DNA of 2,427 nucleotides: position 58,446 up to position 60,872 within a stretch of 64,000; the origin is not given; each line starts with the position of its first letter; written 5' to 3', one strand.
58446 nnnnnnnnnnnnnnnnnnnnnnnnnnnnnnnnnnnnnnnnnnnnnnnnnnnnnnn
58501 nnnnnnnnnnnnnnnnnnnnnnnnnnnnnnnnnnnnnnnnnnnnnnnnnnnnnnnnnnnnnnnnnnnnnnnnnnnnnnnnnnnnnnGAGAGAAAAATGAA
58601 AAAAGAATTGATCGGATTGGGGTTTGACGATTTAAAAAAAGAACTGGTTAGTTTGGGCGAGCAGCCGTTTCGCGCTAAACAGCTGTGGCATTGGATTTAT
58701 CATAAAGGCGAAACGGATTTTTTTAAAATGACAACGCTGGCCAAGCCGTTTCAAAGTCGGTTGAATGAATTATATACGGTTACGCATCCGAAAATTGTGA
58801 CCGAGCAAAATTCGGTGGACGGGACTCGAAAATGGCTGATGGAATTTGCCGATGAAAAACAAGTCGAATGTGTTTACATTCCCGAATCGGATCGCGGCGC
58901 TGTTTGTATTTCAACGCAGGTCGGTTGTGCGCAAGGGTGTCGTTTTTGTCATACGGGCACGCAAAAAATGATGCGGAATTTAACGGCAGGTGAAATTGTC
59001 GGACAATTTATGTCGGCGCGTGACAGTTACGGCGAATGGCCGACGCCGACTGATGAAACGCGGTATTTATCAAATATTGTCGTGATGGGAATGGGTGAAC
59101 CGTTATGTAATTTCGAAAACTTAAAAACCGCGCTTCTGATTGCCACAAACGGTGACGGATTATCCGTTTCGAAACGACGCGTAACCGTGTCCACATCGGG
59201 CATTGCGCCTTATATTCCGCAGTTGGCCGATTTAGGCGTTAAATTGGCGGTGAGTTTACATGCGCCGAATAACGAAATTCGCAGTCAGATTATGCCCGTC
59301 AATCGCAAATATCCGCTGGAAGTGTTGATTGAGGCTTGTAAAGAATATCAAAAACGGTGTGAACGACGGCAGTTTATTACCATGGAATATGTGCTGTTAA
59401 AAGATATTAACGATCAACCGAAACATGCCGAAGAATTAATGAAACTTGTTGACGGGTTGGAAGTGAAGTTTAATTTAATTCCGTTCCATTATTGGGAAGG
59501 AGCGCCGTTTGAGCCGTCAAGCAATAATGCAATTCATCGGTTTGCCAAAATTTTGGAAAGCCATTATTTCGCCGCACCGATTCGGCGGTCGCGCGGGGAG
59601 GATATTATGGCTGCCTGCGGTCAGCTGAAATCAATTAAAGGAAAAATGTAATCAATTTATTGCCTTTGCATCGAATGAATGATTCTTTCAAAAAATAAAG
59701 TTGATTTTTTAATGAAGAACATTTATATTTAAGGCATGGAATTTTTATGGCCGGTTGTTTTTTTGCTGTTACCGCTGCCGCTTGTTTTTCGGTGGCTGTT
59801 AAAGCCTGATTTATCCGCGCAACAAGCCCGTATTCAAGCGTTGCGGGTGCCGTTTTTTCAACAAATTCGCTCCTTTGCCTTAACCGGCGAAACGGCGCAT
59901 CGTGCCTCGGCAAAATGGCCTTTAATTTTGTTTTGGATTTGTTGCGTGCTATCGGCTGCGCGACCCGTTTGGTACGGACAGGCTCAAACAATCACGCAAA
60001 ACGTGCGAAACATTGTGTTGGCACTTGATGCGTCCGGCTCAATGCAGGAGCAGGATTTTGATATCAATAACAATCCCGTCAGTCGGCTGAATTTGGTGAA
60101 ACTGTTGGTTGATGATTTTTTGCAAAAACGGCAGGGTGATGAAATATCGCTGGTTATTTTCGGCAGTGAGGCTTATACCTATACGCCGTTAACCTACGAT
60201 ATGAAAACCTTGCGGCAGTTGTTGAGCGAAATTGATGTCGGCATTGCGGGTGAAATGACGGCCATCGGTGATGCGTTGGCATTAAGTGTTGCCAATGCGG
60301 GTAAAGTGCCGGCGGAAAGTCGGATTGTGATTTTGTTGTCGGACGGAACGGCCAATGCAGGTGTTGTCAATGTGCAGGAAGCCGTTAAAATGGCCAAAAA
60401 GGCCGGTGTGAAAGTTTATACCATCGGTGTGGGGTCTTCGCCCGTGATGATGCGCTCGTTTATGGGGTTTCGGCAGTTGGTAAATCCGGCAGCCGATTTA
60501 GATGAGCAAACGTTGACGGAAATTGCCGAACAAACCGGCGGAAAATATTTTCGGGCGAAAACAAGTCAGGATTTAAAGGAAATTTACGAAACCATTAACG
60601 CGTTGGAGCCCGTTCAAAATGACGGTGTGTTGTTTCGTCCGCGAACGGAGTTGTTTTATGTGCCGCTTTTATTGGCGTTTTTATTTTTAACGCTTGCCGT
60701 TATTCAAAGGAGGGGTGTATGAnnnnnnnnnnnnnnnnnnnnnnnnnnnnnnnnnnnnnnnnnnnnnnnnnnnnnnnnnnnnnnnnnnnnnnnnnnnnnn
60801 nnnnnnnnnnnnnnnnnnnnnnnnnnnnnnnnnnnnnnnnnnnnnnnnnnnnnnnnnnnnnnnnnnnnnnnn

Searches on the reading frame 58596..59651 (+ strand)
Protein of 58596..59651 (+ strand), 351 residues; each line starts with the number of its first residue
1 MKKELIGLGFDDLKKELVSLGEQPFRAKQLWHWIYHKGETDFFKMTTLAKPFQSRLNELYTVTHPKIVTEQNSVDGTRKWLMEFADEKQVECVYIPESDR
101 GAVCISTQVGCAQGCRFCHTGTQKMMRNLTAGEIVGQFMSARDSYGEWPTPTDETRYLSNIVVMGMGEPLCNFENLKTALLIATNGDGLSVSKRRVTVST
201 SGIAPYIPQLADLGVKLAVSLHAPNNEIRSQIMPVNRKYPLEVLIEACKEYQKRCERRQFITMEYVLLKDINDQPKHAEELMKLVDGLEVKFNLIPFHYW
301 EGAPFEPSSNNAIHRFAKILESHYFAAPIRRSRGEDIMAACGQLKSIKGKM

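Call 36: search_protein_families(library=pfam, proteins=[window:58596-59651:+], max_evalue=1)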
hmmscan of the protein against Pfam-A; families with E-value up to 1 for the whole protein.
window:58596-59651:+ (351 aa): 3 families
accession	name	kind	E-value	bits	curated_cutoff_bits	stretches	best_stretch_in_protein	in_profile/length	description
PF04055.27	Radical_SAM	-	1.5e-16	61.4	29.5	1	105-275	1-158/166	Radical SAM superfamily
PF21016.3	RlmN_N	-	1.6e-16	60.2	24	1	4-61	2-59/60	Ribosomal RNA large subunit methyltransferase N-terminal domain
PF19238.5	Radical_SAM_2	-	0.11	12.6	26.7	1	217-285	80-142/151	Radical SAM-like domain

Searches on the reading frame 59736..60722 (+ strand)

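Call 36: search_protein_families(library=pfam, proteins=[window:59736-60722:+], max_evalue=1)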
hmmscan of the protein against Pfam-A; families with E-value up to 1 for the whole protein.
window:59736-60722:+ (328 aa): 10 families
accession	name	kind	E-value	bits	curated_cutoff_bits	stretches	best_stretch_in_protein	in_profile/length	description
PF00092.34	VWA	-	9.4e-22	78.5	23.8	1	92-285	1-173/174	von Willebrand factor type A domain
PF13519.12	VWA_2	-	2.4e-14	54.3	27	1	93-204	1-106/107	von Willebrand factor type A domain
PF06707.17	DUF1194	-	5.5e-06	26.2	27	1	172-236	92-158/206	Protein of unknown function (DUF1194)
PF04056.20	Ssl1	-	6.8e-05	23.2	27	1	97-234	2-140/193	Ssl1-like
PF05762.20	VWA_CoxE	-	0.00016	21.7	26.4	1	89-229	55-184/222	VWA domain containing CoxE-like protein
PF01882.25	DUF58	-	0.00059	19.5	23.4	1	91-220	36-157/216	Protein of unknown function DUF58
PF13768.12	VWA_3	-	0.0015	19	27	1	93-240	3-143/155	von Willebrand factor type A domain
PF05198.21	IF3_N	-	0.0043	17.6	26.9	1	196-240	8-52/70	Translation initiation factor IF-3, N-terminal domain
PF01565.28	FAD_binding_4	-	0.071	13.2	26.4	1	213-239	13-38/139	FAD binding domain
PF11607.14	DUF3247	-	0.12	13.1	25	1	190-221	24-55/92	Protein of unknown function (DUF3247)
